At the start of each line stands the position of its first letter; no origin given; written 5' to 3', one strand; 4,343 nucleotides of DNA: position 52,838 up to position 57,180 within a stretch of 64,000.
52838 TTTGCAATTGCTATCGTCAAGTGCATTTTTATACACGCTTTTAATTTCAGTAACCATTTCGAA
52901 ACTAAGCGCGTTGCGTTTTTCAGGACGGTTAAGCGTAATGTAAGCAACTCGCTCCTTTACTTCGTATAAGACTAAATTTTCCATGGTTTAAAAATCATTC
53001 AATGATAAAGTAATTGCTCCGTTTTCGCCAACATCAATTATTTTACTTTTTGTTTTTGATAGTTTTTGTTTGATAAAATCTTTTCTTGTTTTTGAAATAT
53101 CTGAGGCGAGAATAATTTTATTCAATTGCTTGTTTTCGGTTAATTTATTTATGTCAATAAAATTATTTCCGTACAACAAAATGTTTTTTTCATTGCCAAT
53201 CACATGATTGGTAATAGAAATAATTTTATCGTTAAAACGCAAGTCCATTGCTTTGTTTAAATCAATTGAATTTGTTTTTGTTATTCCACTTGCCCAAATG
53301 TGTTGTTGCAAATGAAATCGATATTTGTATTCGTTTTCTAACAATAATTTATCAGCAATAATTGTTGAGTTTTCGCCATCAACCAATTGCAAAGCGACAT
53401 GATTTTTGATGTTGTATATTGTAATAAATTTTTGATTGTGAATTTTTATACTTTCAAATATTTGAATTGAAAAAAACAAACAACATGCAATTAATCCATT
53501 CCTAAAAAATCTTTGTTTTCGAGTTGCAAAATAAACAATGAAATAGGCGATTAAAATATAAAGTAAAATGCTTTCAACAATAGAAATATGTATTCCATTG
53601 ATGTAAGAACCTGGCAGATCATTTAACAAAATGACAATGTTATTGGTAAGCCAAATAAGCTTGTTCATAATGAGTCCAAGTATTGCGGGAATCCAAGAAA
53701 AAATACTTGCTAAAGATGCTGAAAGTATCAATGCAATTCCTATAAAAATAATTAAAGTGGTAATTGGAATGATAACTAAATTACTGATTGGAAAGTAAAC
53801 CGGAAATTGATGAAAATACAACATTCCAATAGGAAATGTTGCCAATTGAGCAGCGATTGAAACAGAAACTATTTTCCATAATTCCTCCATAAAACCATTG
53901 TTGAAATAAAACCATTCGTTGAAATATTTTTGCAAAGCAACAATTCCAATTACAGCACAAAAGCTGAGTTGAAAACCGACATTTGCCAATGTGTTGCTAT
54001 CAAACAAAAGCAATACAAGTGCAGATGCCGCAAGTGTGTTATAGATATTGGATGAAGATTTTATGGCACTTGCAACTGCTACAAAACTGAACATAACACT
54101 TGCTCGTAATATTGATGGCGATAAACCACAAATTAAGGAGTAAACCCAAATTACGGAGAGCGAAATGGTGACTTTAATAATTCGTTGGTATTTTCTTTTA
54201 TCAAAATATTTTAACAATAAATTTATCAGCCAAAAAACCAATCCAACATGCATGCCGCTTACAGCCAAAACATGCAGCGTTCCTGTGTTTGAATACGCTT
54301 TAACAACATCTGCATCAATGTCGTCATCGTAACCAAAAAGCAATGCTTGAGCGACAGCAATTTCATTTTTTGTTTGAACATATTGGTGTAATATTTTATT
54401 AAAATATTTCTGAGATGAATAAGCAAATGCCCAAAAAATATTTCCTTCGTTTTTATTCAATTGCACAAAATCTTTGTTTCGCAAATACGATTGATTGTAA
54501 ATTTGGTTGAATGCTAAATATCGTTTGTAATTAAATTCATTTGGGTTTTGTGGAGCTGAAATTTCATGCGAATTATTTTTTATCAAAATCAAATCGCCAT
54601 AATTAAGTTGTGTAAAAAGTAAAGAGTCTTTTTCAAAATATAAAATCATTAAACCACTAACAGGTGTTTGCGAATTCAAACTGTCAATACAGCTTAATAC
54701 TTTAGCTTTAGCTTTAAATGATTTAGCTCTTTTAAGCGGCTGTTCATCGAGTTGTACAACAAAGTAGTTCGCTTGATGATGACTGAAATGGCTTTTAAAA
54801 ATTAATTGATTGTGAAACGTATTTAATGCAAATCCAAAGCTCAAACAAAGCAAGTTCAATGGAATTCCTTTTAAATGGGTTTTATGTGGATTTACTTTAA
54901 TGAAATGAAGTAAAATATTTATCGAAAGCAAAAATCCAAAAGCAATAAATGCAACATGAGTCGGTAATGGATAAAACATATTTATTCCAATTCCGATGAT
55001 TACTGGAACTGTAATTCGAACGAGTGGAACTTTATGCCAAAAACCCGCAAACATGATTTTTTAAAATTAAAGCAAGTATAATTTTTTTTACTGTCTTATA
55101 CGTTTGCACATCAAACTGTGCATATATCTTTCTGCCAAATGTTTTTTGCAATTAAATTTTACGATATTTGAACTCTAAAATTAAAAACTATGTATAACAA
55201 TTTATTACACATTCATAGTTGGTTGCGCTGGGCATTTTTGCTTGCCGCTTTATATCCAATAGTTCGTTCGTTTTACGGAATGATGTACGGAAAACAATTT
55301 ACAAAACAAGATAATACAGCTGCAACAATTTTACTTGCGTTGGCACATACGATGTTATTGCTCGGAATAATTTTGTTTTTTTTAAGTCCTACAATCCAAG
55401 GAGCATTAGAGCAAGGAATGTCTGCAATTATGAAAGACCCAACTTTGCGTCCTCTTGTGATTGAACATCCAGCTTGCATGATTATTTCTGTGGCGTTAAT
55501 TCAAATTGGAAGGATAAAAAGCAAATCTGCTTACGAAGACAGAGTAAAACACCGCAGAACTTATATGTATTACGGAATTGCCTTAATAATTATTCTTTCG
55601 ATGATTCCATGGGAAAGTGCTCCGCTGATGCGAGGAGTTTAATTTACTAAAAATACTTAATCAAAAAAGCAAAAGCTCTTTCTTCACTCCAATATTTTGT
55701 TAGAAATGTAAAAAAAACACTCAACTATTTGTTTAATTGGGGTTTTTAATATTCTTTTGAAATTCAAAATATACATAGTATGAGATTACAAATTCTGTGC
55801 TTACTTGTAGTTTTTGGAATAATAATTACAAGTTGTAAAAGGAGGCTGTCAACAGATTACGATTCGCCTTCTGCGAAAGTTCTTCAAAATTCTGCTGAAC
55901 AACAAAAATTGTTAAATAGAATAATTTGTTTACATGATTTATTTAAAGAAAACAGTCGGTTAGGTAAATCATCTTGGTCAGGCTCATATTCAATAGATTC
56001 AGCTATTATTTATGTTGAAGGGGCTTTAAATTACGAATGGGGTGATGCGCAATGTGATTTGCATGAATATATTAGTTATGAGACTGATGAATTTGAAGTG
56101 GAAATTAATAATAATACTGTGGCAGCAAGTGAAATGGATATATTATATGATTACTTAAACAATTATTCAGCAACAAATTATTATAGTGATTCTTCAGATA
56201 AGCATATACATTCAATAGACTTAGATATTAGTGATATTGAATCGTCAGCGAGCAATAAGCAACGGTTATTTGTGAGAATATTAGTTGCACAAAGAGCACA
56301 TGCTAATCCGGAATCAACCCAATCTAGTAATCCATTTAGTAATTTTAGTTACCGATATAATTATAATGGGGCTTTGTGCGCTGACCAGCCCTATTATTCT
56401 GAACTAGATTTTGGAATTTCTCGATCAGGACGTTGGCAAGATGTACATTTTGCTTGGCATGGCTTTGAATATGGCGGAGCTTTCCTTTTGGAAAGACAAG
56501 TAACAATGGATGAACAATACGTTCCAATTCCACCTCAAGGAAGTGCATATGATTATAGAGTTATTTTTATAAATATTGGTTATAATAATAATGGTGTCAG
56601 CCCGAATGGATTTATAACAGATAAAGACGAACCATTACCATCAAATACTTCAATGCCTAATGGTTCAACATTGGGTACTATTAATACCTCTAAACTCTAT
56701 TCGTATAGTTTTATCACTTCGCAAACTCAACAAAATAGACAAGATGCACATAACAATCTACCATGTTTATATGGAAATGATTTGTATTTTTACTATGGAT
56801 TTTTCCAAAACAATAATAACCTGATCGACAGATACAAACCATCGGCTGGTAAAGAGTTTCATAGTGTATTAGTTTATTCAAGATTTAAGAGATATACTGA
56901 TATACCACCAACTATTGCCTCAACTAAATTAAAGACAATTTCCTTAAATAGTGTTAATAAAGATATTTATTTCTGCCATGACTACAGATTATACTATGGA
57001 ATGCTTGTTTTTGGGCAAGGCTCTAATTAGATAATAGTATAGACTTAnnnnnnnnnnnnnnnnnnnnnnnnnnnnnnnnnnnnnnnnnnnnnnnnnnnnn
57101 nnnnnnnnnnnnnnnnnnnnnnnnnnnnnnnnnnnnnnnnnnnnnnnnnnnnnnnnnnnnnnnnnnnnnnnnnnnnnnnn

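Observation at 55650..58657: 2.9-kb accessory insert (lipoprotein plus T9SS-sorted protein) flanked by ~55-bp direct repeats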

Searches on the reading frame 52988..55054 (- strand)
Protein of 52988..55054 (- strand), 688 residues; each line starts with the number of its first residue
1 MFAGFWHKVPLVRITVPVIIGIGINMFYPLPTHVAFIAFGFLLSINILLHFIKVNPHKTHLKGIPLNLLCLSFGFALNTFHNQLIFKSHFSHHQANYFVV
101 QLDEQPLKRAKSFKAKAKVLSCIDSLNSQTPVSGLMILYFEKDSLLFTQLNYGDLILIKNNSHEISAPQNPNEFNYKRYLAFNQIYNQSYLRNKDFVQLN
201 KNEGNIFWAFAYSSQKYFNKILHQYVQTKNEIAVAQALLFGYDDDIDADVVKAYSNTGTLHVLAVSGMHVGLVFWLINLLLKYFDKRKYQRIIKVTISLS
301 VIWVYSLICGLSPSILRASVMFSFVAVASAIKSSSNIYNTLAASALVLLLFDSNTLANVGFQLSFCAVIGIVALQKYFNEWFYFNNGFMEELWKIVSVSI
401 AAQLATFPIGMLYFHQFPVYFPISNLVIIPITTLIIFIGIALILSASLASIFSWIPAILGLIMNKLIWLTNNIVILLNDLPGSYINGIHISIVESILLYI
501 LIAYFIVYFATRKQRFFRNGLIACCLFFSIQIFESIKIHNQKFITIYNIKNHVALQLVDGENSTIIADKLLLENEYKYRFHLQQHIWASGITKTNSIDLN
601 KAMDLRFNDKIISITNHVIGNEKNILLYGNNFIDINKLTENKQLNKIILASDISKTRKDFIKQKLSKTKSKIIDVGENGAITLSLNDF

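Call 8: search_protein_families(library=pfam, proteins=[window:52988-55054:-], max_evalue=0.01)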
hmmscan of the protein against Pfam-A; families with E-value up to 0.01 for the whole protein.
window:52988-55054:- (688 aa): 2 families
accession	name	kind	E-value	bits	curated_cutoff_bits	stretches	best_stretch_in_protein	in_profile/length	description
PF03772.21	Competence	-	1.8e-55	188.7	23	1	238-510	1-268/270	Competence protein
PF13567.11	DUF4131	-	4.3e-19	69.3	31.6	1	30-195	3-163/165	Domain of unknown function (DUF4131)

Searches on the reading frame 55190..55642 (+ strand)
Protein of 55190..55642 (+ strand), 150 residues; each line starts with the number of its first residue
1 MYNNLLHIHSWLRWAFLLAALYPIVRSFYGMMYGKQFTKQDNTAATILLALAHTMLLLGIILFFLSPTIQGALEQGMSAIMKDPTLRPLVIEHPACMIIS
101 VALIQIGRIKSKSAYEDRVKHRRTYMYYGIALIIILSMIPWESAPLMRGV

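Call 8: search_protein_families(library=pfam, proteins=[window:55190-55642:+], max_evalue=0.01)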
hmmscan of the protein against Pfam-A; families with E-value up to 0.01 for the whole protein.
window:55190-55642:+ (150 aa): 1 family
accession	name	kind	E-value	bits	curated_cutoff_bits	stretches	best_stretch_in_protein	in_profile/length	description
PF19592.4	DUF6097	-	0.0038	17.9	27.5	1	35-106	54-124/152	Family of unknown function (DUF6097)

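Call 9: search_protein_families(library=ncbifam, proteins=[window:55190-55642:+], max_evalue=0.01)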
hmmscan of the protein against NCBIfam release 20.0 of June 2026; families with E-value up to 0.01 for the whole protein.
window:55190-55642:+ (150 aa): 0 families

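Call 11: find_encoding_contigs(protein=window:55190-55642:+, flank=10000, max_places=10)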
Protein window:55190-55642:+ (150 aa): 10 contigs read that carry it; 4 places shown.
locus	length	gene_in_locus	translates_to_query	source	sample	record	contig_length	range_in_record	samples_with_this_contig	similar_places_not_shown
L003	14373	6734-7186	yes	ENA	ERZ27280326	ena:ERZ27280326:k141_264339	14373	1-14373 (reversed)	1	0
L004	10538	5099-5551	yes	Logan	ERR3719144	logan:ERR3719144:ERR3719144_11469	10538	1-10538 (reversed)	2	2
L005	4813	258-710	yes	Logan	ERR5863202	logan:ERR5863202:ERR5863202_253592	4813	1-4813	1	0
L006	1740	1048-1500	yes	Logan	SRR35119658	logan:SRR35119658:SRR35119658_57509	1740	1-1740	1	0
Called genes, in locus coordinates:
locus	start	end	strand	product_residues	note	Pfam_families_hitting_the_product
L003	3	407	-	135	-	?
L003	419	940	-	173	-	PF08922:DUF1905, PF13376:OmdA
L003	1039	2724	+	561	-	PF07837:FTCD_N, PF02971:FTCD, PF04961:FTCD_C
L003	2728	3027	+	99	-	-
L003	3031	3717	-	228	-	PF22252:PNGase_F-II_N (weak)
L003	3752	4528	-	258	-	PF00378:ECH_1, PF16113:ECH_2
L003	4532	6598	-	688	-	PF13567:DUF4131, PF03772:Competence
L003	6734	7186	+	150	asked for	-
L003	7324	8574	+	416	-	-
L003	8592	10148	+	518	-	PF18962:Por_Secre_tail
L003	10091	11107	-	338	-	PF00561:Abhydrolase_1, PF12146:Hydrolase_4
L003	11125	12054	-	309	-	PF00294:PfkB, PF08543:Phos_pyr_kin (weak)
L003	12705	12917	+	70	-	-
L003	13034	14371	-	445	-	?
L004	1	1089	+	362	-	?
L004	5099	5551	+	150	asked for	-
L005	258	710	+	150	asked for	-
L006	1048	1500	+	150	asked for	-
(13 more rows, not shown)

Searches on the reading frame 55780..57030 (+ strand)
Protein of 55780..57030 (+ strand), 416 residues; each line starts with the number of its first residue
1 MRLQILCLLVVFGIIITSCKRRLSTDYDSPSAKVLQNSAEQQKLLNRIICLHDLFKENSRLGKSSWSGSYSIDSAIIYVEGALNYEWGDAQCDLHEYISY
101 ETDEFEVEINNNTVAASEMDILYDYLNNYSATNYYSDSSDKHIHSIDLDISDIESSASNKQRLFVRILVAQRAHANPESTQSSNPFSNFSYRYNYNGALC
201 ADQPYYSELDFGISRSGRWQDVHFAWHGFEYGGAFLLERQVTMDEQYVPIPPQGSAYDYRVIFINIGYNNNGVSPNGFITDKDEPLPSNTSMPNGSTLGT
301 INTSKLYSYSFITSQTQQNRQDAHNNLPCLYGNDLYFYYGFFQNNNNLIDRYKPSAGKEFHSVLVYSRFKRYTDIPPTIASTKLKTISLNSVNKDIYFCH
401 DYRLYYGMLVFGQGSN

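Call 8: search_protein_families(library=pfam, proteins=[window:55780-57030:+], max_evalue=0.01)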
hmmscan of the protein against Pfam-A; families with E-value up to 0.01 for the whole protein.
window:55780-57030:+ (416 aa): 1 family
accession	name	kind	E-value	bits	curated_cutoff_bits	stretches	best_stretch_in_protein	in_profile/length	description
PF13949.11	ALIX_LYPXL_bnd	-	0.002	17.9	30.8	0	20-64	194-237/295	ALIX V-shaped domain binding to HIV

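Call 9: search_protein_families(library=ncbifam, proteins=[window:55780-57030:+], max_evalue=0.01)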
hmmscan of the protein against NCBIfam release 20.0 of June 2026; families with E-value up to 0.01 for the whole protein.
window:55780-57030:+ (416 aa): 0 families

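Call 23: find_homologous_proteins(query=window:55780-57030:+, max_evalue=0.001)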
Query window:55780-57030:+ (416 aa): 1 proteins with E <= 0.001 among 1517 candidates.
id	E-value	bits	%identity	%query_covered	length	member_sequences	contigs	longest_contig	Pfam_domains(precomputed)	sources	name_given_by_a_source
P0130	2.3e-233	793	100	83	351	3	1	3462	-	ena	-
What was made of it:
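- Tried and rejected: The word-indexed search with the lipoprotein found only the protein itself (call 23).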

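Call 55: predict_structure(protein=window:55780-57027:+)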
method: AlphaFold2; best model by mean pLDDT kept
length: 416 residues; sequences in the alignment: 1
mean_pLDDT: 30.5   pTM: 0.19
mean pLDDT of the five models: 30.5, 27.3, 27.2, 25.2, 23.7
residues with pLDDT >= 90: 0; 70-90: 14; 50-70: 4; < 50: 398
segments of 3 or more residues with pLDDT < 50: 19-416
pLDDT, mean of each block of 10 residues (from residue 1): 76 65 37 33 28 27 26 26 25 24 25 26 28 28 30 32 31 26 25 23 28 30 31 31 28 27 28 28 28 25 25 29 29 27 28 28 30 33 31 32 31 28
secondary structure, 60 per line:
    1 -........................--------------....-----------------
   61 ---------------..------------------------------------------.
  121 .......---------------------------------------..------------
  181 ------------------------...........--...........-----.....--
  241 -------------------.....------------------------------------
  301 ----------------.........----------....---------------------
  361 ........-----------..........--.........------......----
elements in order: H2-25 H40-43 H120-127 E205-215 E218-228 E234-238 E260-264 H317-325 E336-339 E361-368 E380-389 E392-400 E407-412
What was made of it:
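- Tried and rejected: The single-sequence AlphaFold model of the lipoprotein failed, with pLDDT 30.5 (call 55).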

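Call 65: search_protein_families(library=padloc, proteins=[window:55780-57030:+], max_evalue=0.01)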
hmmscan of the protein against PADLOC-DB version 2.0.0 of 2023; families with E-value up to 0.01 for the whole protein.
window:55780-57030:+ (416 aa): 1 family
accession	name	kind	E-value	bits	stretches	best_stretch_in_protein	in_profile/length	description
PDLC01559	Cas5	-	0.0091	14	0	79-138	36-95/194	CAS-III-A; effector_G5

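Call 66: search_protein_families(library=phrogs, proteins=[window:55780-57030:+], max_evalue=0.01)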
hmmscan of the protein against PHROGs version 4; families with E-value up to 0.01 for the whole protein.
window:55780-57030:+ (416 aa): 0 families
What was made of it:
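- On Integrase-mediated integrative element with attL/attR (e14/icd type): Neither matches a recombinase family in Pfam, NCBIfam, PHROGs or PADLOC (calls 8, 9, 65, 66).
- Tried and rejected: PADLOC and PHROGs gave no meaningful hits (calls 65, 66).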

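Call 84: search_solved_structures(query=A2, max_evalue=1)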
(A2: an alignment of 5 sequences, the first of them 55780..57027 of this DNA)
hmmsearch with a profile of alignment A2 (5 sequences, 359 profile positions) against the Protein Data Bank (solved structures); distinct sequences matched with E-value up to 1: 14.
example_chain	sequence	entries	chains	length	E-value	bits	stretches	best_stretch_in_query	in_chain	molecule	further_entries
9u8g_E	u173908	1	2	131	0.069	15.4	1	154-196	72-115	Nanobody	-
8i4e_C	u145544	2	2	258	0.16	14.3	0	149-193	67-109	Bn03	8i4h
8smt_A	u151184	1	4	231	0.26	13.6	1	154-198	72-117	WRAIR-2134 Fab heavy chain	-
7cwt_E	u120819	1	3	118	0.26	13.6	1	154-192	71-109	Heavy chain Fab of HB27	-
8f2j_A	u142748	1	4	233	0.26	13.5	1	154-198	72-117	WRAIR-2134 Fab Heavy Chain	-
7cyh_E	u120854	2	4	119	0.26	13.5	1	154-192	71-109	Heavy chain of HB27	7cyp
8wsq_A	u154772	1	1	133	0.36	13.1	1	154-197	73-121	RV11-H scFv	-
5tpn_H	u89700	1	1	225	0.39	13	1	154-198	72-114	hRSV90 heavy chain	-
9f91_E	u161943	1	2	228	0.4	12.9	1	154-198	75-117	RSV90 Fab heavy chain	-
7e5s_R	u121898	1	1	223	0.68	12.2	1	154-192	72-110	HB27 heavy chain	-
6idi_H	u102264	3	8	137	0.7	12.1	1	154-198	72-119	Fab 1H10 heavy chain (V-region)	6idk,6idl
7vnb_A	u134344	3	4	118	0.73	12.1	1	149-192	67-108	n3113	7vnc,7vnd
6phd_H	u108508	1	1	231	0.84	11.9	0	153-200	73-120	2586 Antibody Fab, Heavy Chain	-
5yoy_G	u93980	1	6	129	0.87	11.8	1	153-198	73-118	Golimumab heavy chain variable region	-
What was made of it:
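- Tried and rejected: A profile search of the PDB gave only noise hits to antibodies (call 84).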
